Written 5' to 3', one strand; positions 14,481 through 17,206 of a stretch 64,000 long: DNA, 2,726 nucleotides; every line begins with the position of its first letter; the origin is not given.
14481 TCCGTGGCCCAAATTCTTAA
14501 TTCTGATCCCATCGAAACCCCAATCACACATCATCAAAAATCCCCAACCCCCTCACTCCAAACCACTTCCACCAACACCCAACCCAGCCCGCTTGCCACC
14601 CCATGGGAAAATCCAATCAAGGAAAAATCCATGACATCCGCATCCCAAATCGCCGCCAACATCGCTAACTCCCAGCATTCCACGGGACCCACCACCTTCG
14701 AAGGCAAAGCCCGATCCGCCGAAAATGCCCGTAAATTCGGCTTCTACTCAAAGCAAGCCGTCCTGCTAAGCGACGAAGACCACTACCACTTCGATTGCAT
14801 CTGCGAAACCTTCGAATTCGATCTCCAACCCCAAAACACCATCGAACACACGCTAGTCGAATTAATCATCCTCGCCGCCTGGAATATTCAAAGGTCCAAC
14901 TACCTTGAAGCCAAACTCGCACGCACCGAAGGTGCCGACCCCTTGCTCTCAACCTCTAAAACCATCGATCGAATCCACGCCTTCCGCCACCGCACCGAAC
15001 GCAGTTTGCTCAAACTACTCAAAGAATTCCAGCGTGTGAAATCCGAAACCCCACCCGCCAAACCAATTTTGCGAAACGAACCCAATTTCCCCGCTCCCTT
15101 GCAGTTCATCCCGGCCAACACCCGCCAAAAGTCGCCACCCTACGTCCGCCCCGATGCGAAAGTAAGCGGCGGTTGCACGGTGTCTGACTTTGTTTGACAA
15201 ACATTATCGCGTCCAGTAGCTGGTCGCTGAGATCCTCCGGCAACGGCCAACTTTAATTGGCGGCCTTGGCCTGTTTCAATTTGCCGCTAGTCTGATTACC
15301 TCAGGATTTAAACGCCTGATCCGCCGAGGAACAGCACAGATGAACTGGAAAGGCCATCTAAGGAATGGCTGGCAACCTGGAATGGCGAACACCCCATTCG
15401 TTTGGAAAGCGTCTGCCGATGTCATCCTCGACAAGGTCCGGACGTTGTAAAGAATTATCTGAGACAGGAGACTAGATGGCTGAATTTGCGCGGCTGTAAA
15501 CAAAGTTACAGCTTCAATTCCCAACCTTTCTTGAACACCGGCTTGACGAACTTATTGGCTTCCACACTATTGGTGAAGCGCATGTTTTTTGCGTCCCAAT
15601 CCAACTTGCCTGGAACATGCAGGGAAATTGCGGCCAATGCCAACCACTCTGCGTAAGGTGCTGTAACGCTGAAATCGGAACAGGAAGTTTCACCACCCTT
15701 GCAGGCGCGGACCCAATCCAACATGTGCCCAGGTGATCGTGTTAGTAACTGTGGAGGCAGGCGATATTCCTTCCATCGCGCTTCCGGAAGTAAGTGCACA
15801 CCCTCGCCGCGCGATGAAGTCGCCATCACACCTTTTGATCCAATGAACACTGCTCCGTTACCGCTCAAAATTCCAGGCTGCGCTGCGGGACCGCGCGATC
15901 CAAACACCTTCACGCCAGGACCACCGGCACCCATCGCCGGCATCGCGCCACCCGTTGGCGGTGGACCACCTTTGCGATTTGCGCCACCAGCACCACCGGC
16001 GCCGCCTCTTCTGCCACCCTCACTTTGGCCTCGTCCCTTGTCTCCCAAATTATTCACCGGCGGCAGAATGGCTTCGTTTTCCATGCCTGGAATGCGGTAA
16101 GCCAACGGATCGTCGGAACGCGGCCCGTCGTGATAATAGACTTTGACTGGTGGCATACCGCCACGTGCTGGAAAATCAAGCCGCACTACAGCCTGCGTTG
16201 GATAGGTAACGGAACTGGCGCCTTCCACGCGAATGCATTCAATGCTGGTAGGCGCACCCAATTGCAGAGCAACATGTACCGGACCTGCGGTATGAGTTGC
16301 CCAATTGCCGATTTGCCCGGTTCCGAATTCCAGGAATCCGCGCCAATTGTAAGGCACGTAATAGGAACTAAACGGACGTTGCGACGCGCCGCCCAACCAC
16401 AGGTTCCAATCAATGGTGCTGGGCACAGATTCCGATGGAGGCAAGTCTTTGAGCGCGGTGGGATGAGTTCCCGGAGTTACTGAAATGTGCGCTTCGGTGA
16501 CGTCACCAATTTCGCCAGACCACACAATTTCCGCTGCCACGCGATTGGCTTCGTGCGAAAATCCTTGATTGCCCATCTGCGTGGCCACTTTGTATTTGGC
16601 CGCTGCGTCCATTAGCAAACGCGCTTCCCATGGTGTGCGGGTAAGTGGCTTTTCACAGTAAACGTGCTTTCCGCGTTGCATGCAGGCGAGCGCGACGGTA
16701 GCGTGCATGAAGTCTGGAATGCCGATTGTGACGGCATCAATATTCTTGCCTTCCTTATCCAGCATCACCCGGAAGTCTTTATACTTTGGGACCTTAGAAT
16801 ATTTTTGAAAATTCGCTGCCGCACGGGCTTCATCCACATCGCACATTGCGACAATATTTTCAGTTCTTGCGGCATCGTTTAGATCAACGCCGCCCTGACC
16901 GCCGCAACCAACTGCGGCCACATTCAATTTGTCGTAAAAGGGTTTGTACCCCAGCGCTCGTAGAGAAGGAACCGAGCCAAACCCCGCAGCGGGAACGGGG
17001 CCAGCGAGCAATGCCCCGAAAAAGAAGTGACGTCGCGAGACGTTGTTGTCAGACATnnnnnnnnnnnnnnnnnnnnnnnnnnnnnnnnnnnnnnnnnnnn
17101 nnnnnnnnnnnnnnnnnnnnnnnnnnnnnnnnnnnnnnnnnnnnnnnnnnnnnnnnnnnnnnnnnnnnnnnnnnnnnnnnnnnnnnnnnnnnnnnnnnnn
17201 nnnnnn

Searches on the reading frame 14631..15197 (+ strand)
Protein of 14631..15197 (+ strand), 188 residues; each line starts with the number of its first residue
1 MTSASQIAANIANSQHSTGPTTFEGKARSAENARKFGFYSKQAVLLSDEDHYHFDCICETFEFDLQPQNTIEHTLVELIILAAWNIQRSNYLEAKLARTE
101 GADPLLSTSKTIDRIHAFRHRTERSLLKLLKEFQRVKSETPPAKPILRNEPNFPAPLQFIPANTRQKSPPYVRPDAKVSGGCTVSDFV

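Call 84: find_homologous_proteins(query=window:14631-15197:+, max_evalue=0.001)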
Query window:14631-15197:+ (188 aa): 74 proteins with E <= 0.001 among 150 candidates.
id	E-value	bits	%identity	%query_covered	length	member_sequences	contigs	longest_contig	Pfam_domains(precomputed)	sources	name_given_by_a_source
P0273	7.3e-101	354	88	95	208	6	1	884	PF02810.22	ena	-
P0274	8.8e-101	353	88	95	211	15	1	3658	PF02810.22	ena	-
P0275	4.3e-99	348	88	95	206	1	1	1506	PF02810.22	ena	-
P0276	1.6e-98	346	86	95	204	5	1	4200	PF02810.22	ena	-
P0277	5.0e-98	344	86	95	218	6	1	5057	PF02810.22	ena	-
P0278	1.2e-95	337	84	95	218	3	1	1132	PF02810.22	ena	-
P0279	5.6e-93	328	83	95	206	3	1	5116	PF02810.22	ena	-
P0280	2.4e-86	306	79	95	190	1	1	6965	PF02810.22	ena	-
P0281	1.0e-83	298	78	95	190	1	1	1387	PF02810.22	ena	-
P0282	1.3e-68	249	66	95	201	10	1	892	PF02810.22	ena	-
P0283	5.8e-68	246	65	95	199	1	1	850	PF02810.22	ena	-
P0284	1.0e-67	246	62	95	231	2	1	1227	PF02810.22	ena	-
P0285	1.1e-66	242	66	95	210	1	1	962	PF02810.22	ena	-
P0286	6.4e-66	240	64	95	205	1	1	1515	PF02810.22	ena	-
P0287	4.6e-57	211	58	95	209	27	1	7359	PF02810.22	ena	-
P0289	2.9e-54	202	60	95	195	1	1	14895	PF02810.22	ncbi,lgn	-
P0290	4.9e-52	195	56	95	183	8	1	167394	PF02810.22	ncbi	-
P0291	3.3e-50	189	64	77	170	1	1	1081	PF02810.22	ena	-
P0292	2.6e-49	186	57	83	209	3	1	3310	PF02810.22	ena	-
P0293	3.7e-49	185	58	95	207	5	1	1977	PF02810.22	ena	-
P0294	1.1e-48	184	55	95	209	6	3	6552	PF02810.22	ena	-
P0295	1.3e-48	183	54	95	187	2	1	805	PF02810.22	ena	-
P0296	1.6e-46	177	51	95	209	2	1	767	PF02810.22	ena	-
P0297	4.5e-46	175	57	81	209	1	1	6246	PF02810.22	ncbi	-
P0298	5.7e-45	172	50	95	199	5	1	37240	PF02810.22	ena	-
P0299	8.9e-44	168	92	47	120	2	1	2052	PF02810.22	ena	-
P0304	2.2e-40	157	49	95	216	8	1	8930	PF02810.22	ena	-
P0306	4.5e-40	156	46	88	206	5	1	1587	PF02810.22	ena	-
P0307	6.2e-40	155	48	95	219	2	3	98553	PF02810.22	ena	-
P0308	7.3e-40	155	52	81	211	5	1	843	PF02810.22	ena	-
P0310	3.3e-39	153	48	95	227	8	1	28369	PF02810.22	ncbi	-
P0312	2.9e-38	150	47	97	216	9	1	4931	PF02810.22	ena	-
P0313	3.4e-38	150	51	81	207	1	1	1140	PF02810.22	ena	-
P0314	6.8e-38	149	50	81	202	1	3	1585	PF02810.22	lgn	-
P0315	3.3e-36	143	47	87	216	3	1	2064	PF02810.22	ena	-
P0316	7.1e-36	142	48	95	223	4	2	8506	PF02810.22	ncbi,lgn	-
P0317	2.2e-35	140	47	95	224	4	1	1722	PF02810.22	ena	-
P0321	2.4e-26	111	41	95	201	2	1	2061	PF02810.22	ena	-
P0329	2.0e-15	75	38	74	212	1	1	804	PF02810.22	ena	-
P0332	3.0e-12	65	34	80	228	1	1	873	PF02810.22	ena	-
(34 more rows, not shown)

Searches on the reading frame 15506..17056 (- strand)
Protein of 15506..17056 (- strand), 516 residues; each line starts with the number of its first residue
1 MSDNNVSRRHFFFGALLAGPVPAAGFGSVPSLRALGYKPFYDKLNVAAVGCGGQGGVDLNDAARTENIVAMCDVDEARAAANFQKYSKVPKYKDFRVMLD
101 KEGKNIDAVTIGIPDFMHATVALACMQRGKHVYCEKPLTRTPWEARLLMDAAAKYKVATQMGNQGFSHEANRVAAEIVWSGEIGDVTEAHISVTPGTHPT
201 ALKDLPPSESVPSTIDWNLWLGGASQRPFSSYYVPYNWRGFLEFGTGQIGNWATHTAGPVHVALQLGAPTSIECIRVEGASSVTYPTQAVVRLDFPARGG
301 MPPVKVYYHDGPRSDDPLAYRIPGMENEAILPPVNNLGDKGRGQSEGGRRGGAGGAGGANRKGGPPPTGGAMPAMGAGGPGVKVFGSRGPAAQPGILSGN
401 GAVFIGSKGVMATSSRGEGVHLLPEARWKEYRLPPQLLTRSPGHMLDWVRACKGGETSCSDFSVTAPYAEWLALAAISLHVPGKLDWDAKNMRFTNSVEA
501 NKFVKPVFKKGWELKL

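Call 29: list_cluster_members(proteins=[P0001, window:15506-17056:-, window:17085-19382:-])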
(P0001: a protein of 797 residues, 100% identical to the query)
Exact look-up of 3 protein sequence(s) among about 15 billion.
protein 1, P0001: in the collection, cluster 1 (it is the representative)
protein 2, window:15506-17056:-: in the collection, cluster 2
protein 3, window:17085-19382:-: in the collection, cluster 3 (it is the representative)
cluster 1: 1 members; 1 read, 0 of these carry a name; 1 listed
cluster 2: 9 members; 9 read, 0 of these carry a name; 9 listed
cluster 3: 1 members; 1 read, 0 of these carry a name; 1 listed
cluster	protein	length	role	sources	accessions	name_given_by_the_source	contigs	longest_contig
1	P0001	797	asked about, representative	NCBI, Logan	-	-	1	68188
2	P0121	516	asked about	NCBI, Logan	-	-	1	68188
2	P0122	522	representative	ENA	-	-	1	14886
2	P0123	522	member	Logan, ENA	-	-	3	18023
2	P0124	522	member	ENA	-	-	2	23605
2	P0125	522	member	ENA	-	-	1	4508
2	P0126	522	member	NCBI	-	-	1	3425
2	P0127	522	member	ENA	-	-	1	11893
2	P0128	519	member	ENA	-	-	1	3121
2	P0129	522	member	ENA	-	-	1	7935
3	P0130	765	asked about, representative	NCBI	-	-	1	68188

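Call 71: find_encoding_contigs(protein=P0124, flank=10000, max_places=4)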
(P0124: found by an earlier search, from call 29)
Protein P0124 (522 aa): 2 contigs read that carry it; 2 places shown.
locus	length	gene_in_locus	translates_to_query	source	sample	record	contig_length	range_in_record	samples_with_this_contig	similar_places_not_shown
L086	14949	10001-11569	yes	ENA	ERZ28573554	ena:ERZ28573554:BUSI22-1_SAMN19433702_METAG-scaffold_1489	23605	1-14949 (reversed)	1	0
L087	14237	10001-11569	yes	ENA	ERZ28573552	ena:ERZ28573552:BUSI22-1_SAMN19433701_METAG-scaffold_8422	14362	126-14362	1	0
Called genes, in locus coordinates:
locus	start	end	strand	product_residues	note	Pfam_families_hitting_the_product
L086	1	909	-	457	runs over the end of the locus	PF13378:MR_MLE_C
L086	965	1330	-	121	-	PF04237:YjbR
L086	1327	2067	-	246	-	PF00535:Glycos_transf_2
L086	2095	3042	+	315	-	PF00535:Glycos_transf_2, PF10111:Glyco_tranf_2_2 (weak), PF02709:Glyco_transf_7C (weak)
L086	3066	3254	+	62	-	-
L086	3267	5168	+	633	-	PF17990:LodA_N, PF18417:LodA_C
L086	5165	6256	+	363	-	PF01266:DAO (faint), PF01494:FAD_binding_3 (weak), PF04820:Trp_halogenase (faint), PF07992:Pyr_redox_2 (faint), PF12831:FAD_oxidored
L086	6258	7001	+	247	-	PF00535:Glycos_transf_2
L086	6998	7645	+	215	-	PF10096:DUF2334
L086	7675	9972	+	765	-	PF13442:Cytochrome_CBB3, PF00034:Cytochrom_C, PF01011:PQQ, PF13360:PQQ_2, PF13570:Beta-prop_ACSF4 (weak), PF13360:PQQ_2, PF13570:Beta-prop_ACSF4 (weak), PF01011:PQQ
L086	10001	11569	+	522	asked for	PF01408:GFO_IDH_MocA, PF19051:GFO_IDH_MocA_C2 (weak)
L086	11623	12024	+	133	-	-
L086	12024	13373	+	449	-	PF00271:Helicase_C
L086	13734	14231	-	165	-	-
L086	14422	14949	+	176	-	?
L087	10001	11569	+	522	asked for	PF01408:GFO_IDH_MocA, PF19051:GFO_IDH_MocA_C2 (weak)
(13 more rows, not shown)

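Call 77: search_protein_families(library=padloc, proteins=[L086:11623-12021:+, L086:12024-13370:+, L086:13737-14231:-, L086:14422-14949:+], max_evalue=0.001)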
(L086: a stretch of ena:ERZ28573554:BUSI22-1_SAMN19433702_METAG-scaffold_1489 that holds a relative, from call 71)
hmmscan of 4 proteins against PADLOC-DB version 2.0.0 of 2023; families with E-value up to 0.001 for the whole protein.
L086:11623-12021:+ (133 aa): 0 families

L086:12024-13370:+ (449 aa): 37 families (the best 25 are shown)
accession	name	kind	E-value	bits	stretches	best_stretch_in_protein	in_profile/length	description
PDLC02193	PLD_Helicase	-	1.6e-39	133.8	1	6-244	608-836/905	-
PDLC02623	DrmD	-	2e-38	129.8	1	3-277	442-693/1040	DrmD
PDLC02500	BrxHI|BrxHII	-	1.9e-36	124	1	1-227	373-594/933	BrxHI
PDLC02621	DrmD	-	7.5e-33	111.8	1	22-250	439-675/1040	DrmD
PDLC00659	HmaA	-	9.4e-31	104.5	1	35-237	442-641/1176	SNF2 helicase / DEAD-box helicase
PDLC02504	BrxHI|BrxHII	-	1.8e-30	103.6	1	32-249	419-624/971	BrxHII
PDLC02619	DrmD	-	1.6e-24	84.2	1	160-244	488-572/872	DrmD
PDLC02620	DrmD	-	4.9e-20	69.1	1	100-240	485-611/1060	DrmD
PDLC02572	DrmA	-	1.2e-18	64.5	1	29-213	445-631/1043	DrmA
PDLC02633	DrmD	-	1.5e-16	57.6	1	49-218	468-641/839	DrmD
PDLC02634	DrmD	-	2.6e-16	56.6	1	53-236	428-613/900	DrmD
PDLC02624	DrmD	-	7.5e-16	55.7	1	30-210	290-470/652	DrmD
PDLC01075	C3a139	-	2.8e-15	53.8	1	156-234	679-754/948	HKD+Snf2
PDLC02853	DpdE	-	5.6e-15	52.4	1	79-217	467-610/985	DpdE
PDLC02843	DpdE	-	5.7e-15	52.3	1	69-205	538-663/1091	DpdE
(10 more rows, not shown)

L086:13737-14231:- (165 aa): 0 families

L086:14422-14949:+ (176 aa): 0 families
